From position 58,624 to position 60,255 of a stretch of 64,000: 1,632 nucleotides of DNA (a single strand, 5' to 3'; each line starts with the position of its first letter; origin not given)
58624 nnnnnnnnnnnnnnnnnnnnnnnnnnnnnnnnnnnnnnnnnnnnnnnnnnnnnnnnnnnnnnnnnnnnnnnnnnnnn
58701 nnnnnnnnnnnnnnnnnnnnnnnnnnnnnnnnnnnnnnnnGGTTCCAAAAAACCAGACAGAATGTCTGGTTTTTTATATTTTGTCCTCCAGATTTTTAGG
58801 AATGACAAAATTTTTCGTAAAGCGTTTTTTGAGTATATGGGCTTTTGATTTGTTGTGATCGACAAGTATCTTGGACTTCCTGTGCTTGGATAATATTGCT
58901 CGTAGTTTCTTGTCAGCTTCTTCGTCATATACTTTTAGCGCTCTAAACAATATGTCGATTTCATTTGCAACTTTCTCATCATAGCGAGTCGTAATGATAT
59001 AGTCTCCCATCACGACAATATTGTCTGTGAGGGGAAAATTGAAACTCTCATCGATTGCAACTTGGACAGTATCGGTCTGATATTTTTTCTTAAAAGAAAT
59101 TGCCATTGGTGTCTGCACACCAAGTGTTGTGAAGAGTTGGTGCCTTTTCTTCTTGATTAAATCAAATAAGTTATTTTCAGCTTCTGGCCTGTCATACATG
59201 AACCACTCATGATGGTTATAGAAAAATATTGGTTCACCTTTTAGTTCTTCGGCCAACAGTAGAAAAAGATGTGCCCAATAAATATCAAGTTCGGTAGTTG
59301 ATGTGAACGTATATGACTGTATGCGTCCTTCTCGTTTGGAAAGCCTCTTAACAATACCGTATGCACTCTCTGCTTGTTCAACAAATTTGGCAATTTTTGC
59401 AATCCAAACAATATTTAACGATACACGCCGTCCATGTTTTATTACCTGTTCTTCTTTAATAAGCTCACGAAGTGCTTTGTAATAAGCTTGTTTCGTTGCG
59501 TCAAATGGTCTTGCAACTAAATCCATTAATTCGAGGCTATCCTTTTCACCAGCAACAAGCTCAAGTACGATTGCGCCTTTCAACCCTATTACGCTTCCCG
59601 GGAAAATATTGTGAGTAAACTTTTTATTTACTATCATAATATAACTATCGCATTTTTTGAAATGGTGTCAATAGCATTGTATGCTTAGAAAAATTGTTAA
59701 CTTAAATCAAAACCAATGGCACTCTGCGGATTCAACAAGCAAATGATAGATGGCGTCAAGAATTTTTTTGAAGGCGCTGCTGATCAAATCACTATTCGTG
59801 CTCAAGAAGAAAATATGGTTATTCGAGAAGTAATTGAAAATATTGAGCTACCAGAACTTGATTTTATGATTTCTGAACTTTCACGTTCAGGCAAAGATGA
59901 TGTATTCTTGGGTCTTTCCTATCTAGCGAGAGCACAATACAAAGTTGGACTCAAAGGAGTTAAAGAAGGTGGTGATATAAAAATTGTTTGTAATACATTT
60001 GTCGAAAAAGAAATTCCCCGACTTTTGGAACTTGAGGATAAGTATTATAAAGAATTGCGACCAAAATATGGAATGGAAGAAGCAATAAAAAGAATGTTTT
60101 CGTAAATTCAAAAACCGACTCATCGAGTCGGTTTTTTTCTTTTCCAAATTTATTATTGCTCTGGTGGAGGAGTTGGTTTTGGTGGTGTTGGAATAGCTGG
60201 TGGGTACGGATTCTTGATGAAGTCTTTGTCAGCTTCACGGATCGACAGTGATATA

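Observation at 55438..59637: Divergent paralog pair bracketing a 3-gene opposite-strand island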

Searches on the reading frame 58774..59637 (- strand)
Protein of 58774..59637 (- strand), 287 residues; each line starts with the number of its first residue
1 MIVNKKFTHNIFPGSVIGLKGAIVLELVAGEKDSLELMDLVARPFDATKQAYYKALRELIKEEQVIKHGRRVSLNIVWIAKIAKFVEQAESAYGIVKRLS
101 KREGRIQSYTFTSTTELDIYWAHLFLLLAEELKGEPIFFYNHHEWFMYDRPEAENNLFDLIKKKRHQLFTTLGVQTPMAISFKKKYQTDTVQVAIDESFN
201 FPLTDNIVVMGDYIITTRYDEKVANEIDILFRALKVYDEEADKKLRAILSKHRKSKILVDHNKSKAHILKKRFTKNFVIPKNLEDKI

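Call 4: search_protein_families(library=pfam, proteins=[window:58774-59637:-], max_evalue=1)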
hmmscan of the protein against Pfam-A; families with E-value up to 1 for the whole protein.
window:58774-59637:- (287 aa): 2 families
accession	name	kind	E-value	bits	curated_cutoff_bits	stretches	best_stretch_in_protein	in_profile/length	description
PF17877.7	Dis3l2_C_term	-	0.17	12.7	31.6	0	93-121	24-52/87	DIS3-like exonuclease 2 C terminal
PF06227.17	Poxv_Bcl-2-like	-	0.29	11.4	23.6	1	208-269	39-99/156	Poxvirus Bcl-2-like proteins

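Call 6: search_protein_families(library=ncbifam, proteins=[window:58774-59637:-], max_evalue=1)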
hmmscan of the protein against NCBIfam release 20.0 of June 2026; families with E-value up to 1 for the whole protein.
window:58774-59637:- (287 aa): 1 family
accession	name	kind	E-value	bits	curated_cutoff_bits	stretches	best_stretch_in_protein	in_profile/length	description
NF045910.1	Sul7s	equivalog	0.0086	16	100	1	51-70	33-52/56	winged-helix single-stranded DNA-binding protein Sul7s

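Call 7: search_protein_families(library=padloc, proteins=[window:58774-59637:-], max_evalue=1)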
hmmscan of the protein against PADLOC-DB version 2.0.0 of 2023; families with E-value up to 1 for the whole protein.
window:58774-59637:- (287 aa): 0 families

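Call 17: find_homologous_proteins(query=window:58774-59637:-, max_evalue=0.001)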
Query window:58774-59637:- (287 aa): 2 proteins with E <= 0.001 among 1016 candidates.
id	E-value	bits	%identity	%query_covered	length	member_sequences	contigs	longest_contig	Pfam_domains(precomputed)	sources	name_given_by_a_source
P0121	1.3e-183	627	100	100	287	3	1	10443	-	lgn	-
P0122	5.1e-23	100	30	93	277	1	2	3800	-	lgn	-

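Call 20: find_encoding_contigs(protein=P0121, flank=10000, max_places=4)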
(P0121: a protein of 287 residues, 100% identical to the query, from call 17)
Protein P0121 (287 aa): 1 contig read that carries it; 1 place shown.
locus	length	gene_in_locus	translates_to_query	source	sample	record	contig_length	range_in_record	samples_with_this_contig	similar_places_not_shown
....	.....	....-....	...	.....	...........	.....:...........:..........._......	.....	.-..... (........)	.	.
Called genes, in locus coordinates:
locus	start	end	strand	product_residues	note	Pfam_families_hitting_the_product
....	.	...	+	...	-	?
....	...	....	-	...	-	-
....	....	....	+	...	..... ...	-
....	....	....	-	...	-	-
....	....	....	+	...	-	-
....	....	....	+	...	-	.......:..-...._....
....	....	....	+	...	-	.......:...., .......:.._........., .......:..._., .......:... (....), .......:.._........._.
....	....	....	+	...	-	-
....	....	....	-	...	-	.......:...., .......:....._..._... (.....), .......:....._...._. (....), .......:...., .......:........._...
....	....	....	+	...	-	-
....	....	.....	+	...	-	?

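Call 41: search_protein_families(library=phrogs, proteins=[window:58774-59637:-], max_evalue=0.1)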
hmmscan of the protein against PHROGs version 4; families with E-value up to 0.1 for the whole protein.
window:58774-59637:- (287 aa): 1 family
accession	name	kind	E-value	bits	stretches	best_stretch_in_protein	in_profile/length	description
phrog_900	-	unknown function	0.086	14.1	0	42-72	32-62/88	-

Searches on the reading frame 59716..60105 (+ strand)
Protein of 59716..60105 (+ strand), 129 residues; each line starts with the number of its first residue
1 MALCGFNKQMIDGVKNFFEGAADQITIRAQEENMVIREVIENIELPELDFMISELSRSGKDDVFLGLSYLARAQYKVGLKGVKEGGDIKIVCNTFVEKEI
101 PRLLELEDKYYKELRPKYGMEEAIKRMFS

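Call 4: search_protein_families(library=pfam, proteins=[window:59716-60105:+], max_evalue=1)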
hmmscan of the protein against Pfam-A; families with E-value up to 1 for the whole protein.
window:59716-60105:+ (129 aa): 1 family
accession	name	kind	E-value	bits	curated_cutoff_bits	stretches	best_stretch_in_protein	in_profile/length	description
PF01728.25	FtsJ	-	0.13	12.6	24.1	1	34-114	82-159/181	FtsJ-like methyltransferase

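Call 6: search_protein_families(library=ncbifam, proteins=[window:59716-60105:+], max_evalue=1)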
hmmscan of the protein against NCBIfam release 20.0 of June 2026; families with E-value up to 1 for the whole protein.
window:59716-60105:+ (129 aa): 0 families

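Call 7: search_protein_families(library=padloc, proteins=[window:59716-60105:+], max_evalue=1)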
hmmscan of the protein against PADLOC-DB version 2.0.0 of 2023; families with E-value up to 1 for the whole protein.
window:59716-60105:+ (129 aa): 0 families

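Call 41: search_protein_families(library=phrogs, proteins=[window:59716-60105:+], max_evalue=0.1)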
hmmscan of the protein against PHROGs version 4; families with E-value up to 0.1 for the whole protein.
window:59716-60105:+ (129 aa): 0 families

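Call 76: search_solved_structures(query=A5, max_evalue=1)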
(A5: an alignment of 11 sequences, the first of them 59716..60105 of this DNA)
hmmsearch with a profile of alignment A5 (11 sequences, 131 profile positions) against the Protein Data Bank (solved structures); distinct sequences matched with E-value up to 1: 8.
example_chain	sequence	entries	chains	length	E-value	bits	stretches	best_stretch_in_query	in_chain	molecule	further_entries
9fch_A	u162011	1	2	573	0.0054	20.2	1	7-115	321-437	Uncharacterized protein MG075 homolog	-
9gvg_P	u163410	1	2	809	0.012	19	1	7-115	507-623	Uncharacterized protein MG075 homolog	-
8a9a_B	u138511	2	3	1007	0.022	18.2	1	7-115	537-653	Lipid binding protein P116 (MPN213)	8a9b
3bvo_A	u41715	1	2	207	0.049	17.1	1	31-104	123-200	Co-chaperone protein HscB, mitochondrial precursor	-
9rwr_A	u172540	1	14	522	0.26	14.7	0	32-107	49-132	Ancestral Fibrobacteres-Chlorobi-Bacteroidetes Group Chaperonin (AFCB)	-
7ob6_A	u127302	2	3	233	0.3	14.6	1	78-128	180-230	CPR-C4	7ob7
7pjo_AAA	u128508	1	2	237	0.31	14.5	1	78-128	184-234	CPR-C4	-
6nr8_2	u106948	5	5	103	0.6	13.6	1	39-113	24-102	Prefoldin subunit 2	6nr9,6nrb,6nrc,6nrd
